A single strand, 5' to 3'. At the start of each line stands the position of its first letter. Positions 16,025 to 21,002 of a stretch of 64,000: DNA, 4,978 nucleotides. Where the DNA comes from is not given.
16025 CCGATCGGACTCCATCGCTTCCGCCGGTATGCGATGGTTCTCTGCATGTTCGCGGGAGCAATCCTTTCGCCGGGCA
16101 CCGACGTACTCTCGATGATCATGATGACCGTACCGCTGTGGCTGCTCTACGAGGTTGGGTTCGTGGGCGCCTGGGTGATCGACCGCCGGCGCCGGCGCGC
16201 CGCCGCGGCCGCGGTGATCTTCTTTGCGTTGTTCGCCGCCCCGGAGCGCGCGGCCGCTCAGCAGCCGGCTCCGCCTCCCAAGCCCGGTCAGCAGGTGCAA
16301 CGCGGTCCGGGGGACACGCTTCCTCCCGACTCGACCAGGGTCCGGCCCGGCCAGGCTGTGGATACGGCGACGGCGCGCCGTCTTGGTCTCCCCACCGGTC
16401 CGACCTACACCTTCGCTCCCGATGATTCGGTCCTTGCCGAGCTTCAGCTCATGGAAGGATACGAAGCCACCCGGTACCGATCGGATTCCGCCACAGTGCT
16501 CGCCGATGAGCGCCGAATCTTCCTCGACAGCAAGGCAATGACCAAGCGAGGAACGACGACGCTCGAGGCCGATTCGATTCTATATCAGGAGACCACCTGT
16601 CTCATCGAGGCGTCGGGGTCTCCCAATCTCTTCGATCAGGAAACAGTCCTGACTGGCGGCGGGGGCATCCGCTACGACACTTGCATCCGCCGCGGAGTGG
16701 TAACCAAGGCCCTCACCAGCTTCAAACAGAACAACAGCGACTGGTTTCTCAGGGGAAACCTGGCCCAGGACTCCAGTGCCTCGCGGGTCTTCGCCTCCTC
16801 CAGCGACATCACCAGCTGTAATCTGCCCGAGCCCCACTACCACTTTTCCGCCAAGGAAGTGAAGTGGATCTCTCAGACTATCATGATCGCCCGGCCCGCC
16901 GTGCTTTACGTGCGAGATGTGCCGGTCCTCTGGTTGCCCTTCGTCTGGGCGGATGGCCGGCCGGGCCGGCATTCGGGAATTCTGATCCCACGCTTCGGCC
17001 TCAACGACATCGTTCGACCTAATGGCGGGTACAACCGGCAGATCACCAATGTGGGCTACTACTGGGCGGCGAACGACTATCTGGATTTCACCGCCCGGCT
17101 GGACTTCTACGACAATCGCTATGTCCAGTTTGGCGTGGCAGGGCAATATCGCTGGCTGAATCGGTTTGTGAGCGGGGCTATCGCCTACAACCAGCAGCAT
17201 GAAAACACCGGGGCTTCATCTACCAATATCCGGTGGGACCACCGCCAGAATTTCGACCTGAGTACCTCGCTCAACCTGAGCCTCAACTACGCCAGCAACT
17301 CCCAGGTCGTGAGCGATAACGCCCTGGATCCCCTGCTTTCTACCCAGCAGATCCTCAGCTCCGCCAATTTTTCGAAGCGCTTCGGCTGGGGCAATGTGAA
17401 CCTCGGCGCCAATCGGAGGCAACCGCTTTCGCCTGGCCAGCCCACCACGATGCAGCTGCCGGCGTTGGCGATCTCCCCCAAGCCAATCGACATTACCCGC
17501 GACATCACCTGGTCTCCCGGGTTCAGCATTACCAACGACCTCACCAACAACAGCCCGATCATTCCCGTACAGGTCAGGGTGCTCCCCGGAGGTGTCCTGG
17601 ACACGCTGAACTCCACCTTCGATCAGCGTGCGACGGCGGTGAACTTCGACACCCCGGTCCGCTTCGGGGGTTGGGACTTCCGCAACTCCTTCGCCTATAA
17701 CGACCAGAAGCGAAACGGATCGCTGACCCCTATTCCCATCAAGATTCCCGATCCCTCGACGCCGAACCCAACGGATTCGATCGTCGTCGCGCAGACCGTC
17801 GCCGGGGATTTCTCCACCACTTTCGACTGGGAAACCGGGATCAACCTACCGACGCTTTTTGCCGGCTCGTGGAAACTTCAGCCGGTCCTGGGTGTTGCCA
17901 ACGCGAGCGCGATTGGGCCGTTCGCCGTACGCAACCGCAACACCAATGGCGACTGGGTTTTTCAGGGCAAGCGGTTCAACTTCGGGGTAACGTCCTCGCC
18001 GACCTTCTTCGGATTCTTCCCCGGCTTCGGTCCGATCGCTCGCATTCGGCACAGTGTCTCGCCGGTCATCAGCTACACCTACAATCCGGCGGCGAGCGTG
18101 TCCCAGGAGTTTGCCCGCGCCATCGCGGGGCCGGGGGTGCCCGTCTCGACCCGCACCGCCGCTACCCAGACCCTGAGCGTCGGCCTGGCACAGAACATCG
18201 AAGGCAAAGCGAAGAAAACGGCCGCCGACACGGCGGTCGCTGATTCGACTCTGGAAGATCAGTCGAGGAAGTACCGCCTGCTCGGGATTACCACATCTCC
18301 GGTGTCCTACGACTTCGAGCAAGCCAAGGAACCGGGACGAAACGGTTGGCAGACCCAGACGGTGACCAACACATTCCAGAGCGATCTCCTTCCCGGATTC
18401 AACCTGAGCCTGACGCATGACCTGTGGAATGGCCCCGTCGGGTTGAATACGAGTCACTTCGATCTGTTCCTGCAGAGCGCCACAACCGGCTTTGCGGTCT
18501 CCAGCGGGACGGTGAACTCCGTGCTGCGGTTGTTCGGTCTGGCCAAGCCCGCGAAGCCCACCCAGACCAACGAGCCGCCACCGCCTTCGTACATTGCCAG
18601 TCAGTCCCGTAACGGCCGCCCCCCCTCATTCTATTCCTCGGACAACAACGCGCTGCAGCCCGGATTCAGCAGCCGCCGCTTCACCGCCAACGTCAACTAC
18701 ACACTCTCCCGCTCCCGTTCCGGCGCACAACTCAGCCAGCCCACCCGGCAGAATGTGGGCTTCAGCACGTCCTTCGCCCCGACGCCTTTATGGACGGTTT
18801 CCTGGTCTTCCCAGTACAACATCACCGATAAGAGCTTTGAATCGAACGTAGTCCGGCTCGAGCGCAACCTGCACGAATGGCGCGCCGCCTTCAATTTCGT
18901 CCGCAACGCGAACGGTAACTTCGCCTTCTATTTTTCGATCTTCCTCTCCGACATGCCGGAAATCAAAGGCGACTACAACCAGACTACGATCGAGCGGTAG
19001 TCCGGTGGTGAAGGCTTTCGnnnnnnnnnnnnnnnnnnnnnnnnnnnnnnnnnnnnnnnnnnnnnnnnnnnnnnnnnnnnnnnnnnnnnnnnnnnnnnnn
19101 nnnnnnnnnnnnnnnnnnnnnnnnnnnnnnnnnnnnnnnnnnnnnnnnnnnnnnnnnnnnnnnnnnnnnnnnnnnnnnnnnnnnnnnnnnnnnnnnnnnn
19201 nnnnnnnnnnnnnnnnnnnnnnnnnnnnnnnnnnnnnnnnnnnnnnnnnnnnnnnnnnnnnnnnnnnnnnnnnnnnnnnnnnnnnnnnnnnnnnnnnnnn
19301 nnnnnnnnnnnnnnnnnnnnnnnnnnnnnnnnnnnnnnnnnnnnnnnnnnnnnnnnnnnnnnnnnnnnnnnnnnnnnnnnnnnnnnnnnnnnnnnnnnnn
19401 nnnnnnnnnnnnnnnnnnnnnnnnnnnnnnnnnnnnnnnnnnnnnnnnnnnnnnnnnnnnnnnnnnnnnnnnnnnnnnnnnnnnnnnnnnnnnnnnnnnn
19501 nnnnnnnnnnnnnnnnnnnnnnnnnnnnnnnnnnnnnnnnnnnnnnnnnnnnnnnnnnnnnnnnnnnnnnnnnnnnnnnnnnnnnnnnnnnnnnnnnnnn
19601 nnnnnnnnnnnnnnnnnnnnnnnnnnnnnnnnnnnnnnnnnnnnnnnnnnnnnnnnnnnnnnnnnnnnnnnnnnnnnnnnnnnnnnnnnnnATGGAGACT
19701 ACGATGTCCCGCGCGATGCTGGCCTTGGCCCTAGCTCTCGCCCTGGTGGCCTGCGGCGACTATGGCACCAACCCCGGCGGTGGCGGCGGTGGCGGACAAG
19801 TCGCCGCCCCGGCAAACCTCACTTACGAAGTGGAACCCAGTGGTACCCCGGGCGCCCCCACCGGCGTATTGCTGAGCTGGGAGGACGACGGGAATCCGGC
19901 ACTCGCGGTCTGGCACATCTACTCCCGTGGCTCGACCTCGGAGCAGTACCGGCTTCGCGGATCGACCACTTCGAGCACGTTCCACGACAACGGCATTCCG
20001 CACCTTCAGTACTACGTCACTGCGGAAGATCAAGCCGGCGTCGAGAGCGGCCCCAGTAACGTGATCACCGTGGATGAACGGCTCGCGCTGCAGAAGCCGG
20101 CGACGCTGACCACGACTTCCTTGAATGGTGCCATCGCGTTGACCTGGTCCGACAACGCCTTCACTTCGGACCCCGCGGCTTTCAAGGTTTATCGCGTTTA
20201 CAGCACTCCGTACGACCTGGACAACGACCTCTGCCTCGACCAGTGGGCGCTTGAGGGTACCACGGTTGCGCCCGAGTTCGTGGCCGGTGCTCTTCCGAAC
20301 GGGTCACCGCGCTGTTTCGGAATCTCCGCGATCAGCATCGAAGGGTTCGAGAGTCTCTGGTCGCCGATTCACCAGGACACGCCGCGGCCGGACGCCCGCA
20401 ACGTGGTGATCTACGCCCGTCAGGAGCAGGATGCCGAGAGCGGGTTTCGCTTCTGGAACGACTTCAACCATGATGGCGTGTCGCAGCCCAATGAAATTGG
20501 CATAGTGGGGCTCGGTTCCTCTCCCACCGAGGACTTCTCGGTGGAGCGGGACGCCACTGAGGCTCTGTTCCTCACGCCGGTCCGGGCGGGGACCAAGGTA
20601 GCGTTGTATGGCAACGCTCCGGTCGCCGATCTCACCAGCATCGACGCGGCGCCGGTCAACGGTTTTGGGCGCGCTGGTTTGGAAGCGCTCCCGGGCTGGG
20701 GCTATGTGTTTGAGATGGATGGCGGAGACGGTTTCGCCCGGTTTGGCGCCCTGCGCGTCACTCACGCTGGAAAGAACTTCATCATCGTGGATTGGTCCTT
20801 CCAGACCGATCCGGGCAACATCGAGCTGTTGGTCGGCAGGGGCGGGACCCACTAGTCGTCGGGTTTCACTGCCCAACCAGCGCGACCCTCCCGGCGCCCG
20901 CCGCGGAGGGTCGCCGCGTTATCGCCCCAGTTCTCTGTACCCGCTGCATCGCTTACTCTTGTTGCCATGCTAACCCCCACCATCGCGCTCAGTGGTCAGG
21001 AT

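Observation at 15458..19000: TatC fused in frame to an LptD-like outer-membrane protein via an internal signal-peptide-like segment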

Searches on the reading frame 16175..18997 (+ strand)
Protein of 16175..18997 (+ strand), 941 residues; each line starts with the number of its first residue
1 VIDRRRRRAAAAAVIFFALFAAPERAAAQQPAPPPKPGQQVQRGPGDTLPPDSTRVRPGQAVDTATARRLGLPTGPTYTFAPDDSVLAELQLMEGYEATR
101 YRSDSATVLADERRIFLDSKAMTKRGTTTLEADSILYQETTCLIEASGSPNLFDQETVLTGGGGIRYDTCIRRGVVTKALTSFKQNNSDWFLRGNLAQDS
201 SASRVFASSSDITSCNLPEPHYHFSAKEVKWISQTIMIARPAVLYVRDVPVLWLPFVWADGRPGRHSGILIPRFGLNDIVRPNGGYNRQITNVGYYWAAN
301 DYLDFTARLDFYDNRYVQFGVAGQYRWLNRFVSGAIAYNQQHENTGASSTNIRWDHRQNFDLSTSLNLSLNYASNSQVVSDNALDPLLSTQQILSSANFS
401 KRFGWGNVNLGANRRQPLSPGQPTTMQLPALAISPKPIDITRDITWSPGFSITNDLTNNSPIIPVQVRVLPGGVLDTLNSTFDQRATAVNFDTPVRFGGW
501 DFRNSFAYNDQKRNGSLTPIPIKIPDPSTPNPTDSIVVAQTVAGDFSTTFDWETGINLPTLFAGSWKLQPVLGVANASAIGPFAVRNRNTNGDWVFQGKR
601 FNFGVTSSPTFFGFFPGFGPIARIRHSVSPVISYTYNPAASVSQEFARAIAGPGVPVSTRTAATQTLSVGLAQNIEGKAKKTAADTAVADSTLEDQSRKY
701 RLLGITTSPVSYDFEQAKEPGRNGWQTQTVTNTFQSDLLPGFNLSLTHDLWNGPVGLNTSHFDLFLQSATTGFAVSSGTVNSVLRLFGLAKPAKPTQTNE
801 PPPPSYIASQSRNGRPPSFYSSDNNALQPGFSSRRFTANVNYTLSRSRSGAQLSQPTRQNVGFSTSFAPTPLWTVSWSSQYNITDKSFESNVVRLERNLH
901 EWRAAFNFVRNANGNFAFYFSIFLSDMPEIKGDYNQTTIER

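Call 4: search_protein_families(library=pfam, proteins=[window:16175-18997:+], max_evalue=0.1)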
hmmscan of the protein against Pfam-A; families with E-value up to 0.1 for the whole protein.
window:16175-18997:+ (941 aa): 1 family
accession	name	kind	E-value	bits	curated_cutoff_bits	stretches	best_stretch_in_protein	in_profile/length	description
PF19838.5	LptD_2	-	5.9e-34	118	22.5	2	238-435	2-203/464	LptD protein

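Call 5: search_protein_families(library=ncbifam, proteins=[window:16175-18997:+], max_evalue=0.1)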
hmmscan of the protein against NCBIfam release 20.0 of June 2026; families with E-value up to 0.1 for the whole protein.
window:16175-18997:+ (941 aa): 2 families
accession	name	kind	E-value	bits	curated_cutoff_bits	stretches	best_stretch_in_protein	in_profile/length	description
NF002997.0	PRK03761.1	equivalog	1.6e-05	23.3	683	1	209-360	166-318/783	LPS assembly protein LptD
NF003358.0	PRK04423.1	equivalog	0.00023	19.5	944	1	209-278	164-234/799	LPS-assembly protein LptD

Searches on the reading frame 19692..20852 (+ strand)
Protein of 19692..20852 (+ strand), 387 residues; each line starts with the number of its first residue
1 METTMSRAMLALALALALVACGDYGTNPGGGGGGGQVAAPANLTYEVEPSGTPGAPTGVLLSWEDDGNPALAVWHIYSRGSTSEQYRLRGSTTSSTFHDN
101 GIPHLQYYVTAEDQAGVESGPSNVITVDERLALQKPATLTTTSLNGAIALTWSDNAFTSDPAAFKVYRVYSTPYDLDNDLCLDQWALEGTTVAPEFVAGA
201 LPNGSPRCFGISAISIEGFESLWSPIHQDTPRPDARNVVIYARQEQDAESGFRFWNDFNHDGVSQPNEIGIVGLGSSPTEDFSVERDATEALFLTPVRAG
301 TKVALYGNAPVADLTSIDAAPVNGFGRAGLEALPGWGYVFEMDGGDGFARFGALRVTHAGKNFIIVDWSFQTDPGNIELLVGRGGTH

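Call 17: search_protein_families(library=pfam, proteins=[window:19692-20852:+], max_evalue=0.001)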
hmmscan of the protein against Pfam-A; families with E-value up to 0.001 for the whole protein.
window:19692-20852:+ (387 aa): 0 families

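Call 54: search_solved_structures(query=window:19692-20852:+, max_evalue=1)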
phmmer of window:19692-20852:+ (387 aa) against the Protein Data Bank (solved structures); distinct sequences matched with E-value up to 1: 21.
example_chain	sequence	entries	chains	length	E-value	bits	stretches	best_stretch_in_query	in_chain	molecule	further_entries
4lcx_A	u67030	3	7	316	0.052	15.6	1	67-148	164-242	Hemagglutinin HA1 | hemagglutinin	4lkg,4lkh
8ut8_A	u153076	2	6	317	0.052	15.6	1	67-148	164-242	Hemagglutinin HA1 chain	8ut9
6wxl_A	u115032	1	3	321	0.054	15.5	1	67-148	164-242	Hemagglutinin HA1 chain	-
4ln3_A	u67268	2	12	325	0.054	15.5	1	67-148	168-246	Hemagglutinin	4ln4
9onz_A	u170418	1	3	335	0.058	15.4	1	67-148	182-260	Hemagglutinin HA1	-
9oo1_A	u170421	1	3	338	0.058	15.4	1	67-148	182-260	Hemagglutinin HA1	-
8tnl_C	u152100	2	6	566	0.12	14.4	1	67-148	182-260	Hemagglutinin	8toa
8vee_A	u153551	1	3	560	0.12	14.4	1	67-148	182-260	Hemagglutinin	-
6icw_A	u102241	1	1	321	0.22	13.5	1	67-148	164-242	Hemagglutinin HA1 chain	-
4fqv_A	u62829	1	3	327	0.24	13.4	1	67-148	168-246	Hemagglutinin HA1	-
9lho_A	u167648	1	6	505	0.29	13.1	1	67-148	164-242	Hemagglutinin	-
1ti8_A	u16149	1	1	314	0.31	13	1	67-148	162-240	hemagglutinin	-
5jw3_A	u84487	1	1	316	0.31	13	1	67-148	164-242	Hemagglutinin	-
4bsg_A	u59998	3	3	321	0.32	13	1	67-148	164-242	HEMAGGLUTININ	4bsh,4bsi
4dj6_A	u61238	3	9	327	0.33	12.9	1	67-148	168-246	Hemagglutinin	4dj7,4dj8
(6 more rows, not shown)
